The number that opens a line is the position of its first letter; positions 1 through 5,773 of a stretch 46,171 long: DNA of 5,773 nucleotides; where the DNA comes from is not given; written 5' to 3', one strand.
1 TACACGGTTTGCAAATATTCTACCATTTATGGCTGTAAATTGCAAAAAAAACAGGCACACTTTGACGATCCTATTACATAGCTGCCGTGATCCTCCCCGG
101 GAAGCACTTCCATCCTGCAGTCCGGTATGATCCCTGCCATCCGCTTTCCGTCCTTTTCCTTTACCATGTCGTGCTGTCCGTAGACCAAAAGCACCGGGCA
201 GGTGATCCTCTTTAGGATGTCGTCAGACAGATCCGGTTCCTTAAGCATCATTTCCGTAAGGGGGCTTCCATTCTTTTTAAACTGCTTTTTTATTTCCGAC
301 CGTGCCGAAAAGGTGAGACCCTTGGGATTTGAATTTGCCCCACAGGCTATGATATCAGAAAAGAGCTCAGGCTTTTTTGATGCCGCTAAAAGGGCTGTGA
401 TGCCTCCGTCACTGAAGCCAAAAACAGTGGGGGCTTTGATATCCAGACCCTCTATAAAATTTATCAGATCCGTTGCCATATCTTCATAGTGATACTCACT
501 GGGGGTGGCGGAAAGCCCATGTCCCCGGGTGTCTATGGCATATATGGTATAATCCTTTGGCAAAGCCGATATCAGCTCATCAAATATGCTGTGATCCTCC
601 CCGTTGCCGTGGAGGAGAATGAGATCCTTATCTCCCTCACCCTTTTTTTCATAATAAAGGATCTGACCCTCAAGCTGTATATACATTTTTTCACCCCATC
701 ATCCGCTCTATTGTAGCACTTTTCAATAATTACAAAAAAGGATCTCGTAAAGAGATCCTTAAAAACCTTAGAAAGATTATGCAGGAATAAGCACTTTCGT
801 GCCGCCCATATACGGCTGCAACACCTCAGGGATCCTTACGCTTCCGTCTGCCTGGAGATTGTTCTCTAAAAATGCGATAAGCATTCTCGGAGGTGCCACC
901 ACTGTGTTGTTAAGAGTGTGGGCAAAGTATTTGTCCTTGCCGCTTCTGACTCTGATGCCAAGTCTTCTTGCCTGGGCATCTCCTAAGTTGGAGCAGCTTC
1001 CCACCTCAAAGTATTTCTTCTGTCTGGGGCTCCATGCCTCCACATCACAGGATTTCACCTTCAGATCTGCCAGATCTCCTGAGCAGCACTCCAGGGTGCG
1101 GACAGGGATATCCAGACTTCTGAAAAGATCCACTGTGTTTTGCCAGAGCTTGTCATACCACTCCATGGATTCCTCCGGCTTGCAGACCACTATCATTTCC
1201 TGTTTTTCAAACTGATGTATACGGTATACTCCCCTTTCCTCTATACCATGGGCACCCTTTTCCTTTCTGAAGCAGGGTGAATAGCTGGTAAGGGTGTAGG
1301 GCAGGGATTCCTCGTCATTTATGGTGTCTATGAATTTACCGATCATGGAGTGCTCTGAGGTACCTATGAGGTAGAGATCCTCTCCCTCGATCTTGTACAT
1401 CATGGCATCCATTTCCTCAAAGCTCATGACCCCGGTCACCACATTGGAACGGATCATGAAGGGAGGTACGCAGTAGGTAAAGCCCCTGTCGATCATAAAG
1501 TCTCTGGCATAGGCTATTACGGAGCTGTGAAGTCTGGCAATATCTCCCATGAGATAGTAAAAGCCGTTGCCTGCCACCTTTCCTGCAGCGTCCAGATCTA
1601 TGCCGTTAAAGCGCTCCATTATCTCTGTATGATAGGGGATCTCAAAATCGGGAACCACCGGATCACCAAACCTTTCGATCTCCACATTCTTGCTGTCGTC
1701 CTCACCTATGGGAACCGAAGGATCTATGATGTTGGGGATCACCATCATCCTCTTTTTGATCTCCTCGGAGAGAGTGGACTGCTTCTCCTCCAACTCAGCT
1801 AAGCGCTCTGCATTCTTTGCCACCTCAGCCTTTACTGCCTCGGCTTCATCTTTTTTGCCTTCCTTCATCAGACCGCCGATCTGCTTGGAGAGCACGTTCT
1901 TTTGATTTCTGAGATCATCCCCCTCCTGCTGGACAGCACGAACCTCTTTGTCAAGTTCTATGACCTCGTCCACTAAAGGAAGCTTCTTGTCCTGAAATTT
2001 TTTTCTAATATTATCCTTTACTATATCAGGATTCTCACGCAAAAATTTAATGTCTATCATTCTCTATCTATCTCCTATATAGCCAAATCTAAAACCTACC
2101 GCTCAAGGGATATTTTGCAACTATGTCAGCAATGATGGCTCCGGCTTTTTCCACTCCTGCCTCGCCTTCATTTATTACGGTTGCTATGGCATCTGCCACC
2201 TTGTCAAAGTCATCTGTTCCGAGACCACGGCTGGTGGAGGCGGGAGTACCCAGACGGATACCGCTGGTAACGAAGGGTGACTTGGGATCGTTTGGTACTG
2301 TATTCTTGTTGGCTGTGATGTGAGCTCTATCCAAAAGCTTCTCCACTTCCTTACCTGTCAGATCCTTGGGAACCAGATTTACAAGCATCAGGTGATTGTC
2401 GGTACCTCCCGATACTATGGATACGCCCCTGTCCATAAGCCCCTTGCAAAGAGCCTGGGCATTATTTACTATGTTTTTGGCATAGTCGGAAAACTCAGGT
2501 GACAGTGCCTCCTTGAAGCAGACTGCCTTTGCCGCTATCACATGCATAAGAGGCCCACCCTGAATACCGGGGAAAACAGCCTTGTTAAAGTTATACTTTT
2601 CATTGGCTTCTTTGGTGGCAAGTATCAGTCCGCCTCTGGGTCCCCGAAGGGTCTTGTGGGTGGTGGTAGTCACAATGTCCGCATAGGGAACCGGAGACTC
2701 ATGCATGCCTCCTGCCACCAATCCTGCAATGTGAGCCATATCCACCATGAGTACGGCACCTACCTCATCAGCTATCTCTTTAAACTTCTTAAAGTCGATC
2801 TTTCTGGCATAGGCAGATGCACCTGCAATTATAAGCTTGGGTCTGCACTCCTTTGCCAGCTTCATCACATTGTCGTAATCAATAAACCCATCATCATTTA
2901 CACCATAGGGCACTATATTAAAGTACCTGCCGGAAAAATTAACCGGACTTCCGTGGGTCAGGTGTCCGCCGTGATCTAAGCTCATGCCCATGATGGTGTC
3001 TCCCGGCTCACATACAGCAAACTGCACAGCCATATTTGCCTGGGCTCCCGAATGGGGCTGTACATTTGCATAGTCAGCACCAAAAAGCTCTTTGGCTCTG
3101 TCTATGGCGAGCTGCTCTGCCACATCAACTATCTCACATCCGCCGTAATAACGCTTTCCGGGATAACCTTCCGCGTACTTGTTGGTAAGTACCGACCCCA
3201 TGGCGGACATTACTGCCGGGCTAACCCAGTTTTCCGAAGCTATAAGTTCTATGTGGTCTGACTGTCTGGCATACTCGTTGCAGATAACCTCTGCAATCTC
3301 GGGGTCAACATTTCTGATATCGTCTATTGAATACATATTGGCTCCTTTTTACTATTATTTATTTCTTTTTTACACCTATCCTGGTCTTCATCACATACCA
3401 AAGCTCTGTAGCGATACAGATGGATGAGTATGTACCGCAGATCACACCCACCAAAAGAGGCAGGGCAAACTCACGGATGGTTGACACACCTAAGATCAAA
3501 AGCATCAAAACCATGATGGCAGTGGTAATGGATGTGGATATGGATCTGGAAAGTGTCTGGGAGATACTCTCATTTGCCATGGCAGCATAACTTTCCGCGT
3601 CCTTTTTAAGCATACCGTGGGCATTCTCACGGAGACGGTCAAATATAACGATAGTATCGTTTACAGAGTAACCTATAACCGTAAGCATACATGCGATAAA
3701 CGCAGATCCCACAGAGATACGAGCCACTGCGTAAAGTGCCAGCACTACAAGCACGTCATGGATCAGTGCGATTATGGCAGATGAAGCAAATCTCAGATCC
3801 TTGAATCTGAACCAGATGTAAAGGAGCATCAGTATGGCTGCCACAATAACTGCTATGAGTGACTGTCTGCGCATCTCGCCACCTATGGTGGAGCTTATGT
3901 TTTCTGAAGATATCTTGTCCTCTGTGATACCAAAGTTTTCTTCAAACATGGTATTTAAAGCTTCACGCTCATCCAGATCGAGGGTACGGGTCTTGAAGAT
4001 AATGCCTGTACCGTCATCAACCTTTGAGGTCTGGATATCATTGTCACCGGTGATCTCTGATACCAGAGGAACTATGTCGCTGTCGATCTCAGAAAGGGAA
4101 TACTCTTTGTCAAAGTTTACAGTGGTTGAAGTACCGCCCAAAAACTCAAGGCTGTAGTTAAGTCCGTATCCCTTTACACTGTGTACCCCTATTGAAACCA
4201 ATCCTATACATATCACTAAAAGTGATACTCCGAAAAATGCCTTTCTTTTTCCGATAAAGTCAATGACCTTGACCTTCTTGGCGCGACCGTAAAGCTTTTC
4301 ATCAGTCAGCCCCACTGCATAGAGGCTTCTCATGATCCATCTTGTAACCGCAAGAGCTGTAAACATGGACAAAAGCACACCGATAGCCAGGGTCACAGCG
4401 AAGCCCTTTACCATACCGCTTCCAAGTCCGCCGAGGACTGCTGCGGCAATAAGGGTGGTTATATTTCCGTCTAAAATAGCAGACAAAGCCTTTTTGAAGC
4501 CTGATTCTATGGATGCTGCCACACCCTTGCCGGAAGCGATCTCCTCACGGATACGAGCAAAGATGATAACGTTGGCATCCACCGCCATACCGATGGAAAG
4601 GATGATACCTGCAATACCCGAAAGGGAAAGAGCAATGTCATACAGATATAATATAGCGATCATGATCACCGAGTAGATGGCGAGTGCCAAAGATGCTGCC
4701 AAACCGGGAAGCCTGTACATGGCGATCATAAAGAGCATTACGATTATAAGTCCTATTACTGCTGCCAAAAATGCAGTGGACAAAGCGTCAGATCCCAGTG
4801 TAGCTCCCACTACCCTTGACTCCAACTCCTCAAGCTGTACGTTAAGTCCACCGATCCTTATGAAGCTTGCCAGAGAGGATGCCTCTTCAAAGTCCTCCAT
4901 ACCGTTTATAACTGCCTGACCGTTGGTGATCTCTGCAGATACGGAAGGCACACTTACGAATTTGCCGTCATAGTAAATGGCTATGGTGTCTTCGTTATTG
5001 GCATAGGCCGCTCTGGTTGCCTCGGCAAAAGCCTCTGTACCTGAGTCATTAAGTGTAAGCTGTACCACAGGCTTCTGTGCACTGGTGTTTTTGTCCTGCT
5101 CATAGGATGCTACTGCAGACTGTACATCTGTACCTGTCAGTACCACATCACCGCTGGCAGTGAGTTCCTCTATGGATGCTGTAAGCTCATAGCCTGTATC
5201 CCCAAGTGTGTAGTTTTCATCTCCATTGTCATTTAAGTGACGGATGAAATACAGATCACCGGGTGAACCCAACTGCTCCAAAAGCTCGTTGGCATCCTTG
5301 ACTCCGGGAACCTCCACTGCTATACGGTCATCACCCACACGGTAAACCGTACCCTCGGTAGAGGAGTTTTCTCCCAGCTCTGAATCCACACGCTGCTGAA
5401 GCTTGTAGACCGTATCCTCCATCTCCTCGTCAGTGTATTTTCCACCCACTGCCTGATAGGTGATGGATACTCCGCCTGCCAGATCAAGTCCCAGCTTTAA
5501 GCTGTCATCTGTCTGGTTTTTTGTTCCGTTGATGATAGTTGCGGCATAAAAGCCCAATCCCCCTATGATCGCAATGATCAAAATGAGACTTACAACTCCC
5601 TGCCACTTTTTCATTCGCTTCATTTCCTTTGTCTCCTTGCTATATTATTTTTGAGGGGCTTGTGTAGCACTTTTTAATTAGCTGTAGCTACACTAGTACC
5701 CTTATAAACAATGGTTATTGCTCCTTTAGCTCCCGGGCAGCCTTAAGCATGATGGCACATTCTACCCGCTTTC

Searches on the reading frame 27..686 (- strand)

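Call 8: search_protein_families(library=pfam, proteins=[window:27-686:-], max_evalue=0.00001)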
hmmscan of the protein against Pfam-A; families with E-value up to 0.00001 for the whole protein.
window:27-686:- (219 aa): 3 families
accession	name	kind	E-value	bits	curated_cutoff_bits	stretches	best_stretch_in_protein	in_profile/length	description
PF00561.26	Abhydrolase_1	-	2.4e-21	77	25.8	1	22-126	3-110/245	alpha/beta hydrolase fold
PF12697.13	Abhydrolase_6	-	2.6e-16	61.4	26.3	1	22-116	1-93/217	Alpha/beta hydrolase family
PF12146.15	Hydrolase_4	-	2.3e-15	57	27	1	20-122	5-114/239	Serine aminopeptidase, S33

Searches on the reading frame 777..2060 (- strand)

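Call 8: search_protein_families(library=pfam, proteins=[window:777-2060:-], max_evalue=0.00001)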
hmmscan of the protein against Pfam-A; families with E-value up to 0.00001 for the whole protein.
window:777-2060:- (427 aa): 2 families
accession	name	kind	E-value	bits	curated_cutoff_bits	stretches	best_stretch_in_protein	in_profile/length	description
PF00587.30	tRNA-synt_2b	-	5.9e-30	105.1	29.3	1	226-401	8-179/179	tRNA synthetase class II core domain (G, H, P, S and T)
PF02403.27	Seryl_tRNA_N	-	2.3e-27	95.8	28.2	1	1-111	1-107/108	Seryl-tRNA synthetase N-terminal domain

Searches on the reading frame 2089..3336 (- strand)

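Call 8: search_protein_families(library=pfam, proteins=[window:2089-3336:-], max_evalue=0.00001)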
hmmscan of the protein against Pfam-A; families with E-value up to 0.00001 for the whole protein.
window:2089-3336:- (415 aa): 3 families
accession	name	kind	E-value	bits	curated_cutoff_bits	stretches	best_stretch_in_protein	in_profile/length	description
PF00464.25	SHMT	-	4.6e-174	579.1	27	1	8-384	2-399/399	Serine hydroxymethyltransferase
PF00155.27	Aminotran_1_2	-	2e-09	37.5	19.7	1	83-350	53-338/361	Aminotransferase class I and II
PF01212.27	Beta_elim_lyase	-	1.4e-06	28.3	27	1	79-341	39-271/288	Beta-eliminating lyase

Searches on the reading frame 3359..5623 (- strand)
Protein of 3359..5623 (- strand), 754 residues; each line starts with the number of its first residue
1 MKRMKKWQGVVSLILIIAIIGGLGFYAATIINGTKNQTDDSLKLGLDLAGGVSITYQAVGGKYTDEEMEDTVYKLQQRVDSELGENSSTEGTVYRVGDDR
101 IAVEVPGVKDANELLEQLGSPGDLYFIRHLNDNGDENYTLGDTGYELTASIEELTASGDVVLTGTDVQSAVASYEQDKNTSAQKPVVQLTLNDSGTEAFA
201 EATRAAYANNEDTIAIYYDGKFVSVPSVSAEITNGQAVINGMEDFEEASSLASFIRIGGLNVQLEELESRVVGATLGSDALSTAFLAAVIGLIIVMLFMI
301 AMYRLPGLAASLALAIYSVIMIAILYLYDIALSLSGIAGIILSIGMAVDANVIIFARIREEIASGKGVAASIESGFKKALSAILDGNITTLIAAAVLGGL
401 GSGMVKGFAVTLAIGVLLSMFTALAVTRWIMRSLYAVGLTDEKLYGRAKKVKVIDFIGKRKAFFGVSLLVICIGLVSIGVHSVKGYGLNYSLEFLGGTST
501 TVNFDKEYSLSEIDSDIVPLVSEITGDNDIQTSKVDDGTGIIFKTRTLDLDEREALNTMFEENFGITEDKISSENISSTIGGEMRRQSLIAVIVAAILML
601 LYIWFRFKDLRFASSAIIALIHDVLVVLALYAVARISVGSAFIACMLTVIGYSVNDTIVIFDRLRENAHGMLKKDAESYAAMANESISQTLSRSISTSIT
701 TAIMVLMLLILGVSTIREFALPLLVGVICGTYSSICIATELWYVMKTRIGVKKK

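Call 8: search_protein_families(library=pfam, proteins=[window:3359-5623:-], max_evalue=0.00001)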
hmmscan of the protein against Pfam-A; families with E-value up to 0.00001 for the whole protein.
window:3359-5623:- (754 aa): 4 families
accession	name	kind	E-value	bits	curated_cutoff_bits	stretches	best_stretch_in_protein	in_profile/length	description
PF02355.23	SecD_SecF_C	-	2.4e-72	242.8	20.5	2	567-747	12-188/189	Protein export membrane protein SecD/SecF, C-terminal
PF22599.2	SecDF_P1_head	-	1.1e-20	74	27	1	157-262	16-114/114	SecDF, P1 head subdomain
PF21760.3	SecD_1st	-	3.6e-08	33.2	27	1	70-127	3-56/60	Protein translocase subunit SecDF, P1 domain, N-terminal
PF07549.19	Sec_GG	-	2.4e-07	30.5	20.3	0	487-506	7-26/28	SecD/SecF GG Motif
